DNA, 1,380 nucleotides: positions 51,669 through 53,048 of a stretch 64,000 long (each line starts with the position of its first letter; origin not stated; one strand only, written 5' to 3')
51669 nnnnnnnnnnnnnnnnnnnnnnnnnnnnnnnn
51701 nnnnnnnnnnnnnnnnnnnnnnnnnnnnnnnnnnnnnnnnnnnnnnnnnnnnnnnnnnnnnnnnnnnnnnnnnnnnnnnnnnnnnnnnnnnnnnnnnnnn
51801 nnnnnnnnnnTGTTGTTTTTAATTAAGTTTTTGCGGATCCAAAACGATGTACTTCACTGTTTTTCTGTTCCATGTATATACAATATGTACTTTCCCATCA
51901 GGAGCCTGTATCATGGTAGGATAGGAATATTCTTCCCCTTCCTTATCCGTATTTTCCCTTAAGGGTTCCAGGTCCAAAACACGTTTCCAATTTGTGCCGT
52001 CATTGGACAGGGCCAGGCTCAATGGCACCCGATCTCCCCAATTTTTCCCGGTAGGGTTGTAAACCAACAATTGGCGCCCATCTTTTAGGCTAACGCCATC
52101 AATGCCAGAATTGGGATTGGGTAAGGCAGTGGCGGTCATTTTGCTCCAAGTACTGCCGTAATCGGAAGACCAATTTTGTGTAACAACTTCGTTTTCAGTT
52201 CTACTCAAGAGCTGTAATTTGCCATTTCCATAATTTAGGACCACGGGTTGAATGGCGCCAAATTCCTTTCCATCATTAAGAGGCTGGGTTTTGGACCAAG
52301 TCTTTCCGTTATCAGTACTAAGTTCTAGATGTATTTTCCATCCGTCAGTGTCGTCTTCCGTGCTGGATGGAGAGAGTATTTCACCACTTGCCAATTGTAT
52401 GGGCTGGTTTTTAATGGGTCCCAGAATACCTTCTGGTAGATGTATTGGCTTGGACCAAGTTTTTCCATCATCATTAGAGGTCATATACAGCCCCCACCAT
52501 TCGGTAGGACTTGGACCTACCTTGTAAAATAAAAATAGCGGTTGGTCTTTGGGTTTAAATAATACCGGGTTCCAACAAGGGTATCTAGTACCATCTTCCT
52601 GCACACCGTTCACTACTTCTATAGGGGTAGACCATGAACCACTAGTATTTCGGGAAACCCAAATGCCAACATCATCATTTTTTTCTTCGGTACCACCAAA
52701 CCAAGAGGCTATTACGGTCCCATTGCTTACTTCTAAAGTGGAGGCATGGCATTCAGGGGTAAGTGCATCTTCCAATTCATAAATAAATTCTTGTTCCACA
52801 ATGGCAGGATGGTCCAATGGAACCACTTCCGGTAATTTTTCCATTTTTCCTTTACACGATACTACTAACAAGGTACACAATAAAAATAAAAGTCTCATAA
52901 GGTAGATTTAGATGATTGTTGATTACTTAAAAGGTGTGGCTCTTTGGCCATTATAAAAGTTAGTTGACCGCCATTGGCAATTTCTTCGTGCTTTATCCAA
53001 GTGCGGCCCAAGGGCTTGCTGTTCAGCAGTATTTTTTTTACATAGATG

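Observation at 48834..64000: Large membrane-anchored hydrolase cluster (three ceramidase-fold proteins, PqaA, GH92, esterases, deacetylase): candidate glycolipid-catabolism system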

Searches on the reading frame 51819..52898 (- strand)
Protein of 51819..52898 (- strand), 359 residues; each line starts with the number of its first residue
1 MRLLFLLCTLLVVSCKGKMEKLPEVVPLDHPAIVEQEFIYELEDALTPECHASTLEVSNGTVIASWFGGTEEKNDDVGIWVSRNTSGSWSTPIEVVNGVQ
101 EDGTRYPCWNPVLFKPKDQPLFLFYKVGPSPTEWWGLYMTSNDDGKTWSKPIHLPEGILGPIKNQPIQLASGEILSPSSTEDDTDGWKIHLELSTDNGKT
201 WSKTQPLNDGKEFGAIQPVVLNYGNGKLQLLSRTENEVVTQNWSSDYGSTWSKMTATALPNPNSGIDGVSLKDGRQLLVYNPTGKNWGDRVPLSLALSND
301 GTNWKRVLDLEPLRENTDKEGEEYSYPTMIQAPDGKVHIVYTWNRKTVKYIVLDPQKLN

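Call 4: search_protein_families(library=pfam, proteins=[window:51819-52898:-], max_evalue=0.01)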
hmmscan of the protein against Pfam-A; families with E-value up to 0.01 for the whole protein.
window:51819-52898:- (359 aa): 4 families
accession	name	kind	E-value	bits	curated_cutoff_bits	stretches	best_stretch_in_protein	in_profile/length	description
PF13088.12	BNR_2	-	3.2e-90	302.7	31.4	1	60-339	1-277/277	BNR repeat-like domain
PF13859.12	BNR_3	-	3.6e-07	30.3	27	1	68-282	21-250/308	BNR repeat-like domain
PF15902.12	Sortilin-Vps10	-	4.2e-05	22.9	33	1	192-281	4-87/446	Sortilin, neurotensin receptor 3,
PF24316.1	Tli3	-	0.0035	18.1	27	0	176-204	67-99/129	T6SS Tli3 immunity protein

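Call 6: search_protein_families(library=ncbifam, proteins=[window:51819-52898:-], max_evalue=0.001)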
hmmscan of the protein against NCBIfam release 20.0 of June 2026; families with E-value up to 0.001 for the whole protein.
window:51819-52898:- (359 aa): 0 families

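Call 14: search_solved_structures(query=window:51819-52898:-, max_evalue=0.01)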
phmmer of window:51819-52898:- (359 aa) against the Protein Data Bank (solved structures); distinct sequences matched with E-value up to 0.01: 19.
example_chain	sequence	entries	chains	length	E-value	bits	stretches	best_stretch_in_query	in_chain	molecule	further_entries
4yw1_A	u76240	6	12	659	1e-08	38.1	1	131-341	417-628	Neuraminidase C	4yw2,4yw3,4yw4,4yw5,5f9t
4yz1_A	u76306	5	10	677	1.1e-08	38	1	131-341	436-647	Putative neuraminidase | Sialidase NanC | Neuraminidase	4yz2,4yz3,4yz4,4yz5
4bbw_A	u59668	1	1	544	2.6e-05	26.9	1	140-305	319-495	SIALIDASE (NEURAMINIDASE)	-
2jkb_A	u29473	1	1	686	3.8e-05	26.4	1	117-311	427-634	SIALIDASE B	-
2vw0_A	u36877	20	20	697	4e-05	26.3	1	117-311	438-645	SIALIDASE B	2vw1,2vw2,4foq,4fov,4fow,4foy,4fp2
4xe9_A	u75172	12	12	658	0.00011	24.9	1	117-306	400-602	Sialidase B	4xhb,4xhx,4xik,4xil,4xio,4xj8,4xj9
4xyx_A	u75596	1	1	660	0.00011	24.9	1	117-306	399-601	Sialidase B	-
4xog_A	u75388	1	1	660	0.00011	24.9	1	117-306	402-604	Sialidase B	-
9db6_A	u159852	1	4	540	0.00011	24.8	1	139-254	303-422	BNR/Asp-box repeat protein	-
4xma_A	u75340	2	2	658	0.00012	24.8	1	117-306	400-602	Sialidase B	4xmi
6mrv_B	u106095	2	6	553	0.0018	20.8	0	140-273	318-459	Sialidase26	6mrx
6myv_A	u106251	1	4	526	0.0022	20.6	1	140-273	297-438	Sialidase26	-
9eob_A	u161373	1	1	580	0.0049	19.4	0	204-254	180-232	exo-alpha-sialidase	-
8axi_A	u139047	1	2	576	0.0052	19.3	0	204-254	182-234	Sialidase domain-containing protein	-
8axs_B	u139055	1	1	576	0.0052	19.3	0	204-254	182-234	Exo-alpha-sialidase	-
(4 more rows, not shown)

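Call 80: search_protein_families(library=ncbifam, proteins=[window:51819-52898:-], max_evalue=0.00001)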
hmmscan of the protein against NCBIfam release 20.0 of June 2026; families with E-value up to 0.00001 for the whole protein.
window:51819-52898:- (359 aa): 0 families
